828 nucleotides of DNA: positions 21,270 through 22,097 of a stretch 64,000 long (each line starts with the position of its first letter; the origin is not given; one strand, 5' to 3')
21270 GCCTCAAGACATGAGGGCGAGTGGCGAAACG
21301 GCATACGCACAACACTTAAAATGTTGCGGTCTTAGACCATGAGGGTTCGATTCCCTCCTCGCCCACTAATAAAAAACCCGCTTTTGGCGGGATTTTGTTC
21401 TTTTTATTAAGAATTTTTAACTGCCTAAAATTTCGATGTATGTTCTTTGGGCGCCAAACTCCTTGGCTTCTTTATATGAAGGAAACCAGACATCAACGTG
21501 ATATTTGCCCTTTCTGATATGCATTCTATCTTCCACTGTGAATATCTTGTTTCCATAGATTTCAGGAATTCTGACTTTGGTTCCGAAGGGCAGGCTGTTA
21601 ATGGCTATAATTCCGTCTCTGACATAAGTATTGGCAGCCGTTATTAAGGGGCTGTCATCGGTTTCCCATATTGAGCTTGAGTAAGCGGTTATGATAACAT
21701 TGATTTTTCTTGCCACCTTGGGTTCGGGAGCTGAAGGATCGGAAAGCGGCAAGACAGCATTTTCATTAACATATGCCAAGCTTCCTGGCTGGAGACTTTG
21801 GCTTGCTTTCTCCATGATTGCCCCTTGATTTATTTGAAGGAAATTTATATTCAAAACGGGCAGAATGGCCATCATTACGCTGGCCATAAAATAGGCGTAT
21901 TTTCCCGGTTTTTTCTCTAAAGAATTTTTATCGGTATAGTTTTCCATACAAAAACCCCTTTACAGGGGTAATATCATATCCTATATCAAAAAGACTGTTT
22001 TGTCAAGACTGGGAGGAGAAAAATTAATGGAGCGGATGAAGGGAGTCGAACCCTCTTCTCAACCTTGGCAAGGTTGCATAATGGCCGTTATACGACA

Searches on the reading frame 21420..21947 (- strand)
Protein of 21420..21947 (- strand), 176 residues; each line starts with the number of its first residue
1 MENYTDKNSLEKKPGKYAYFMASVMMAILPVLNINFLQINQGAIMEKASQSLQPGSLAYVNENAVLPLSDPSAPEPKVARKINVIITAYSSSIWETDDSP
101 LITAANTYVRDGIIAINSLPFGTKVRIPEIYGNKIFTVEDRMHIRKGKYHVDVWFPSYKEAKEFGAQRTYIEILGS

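Call 45: search_protein_families(library=pfam, proteins=[window:21420-21947:-], max_evalue=0.1)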
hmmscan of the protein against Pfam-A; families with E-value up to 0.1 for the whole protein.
window:21420-21947:- (176 aa): 1 family
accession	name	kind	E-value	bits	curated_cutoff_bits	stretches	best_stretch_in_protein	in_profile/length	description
PF06725.17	3D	-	0.035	14.8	23.8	1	119-173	10-68/72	3D domain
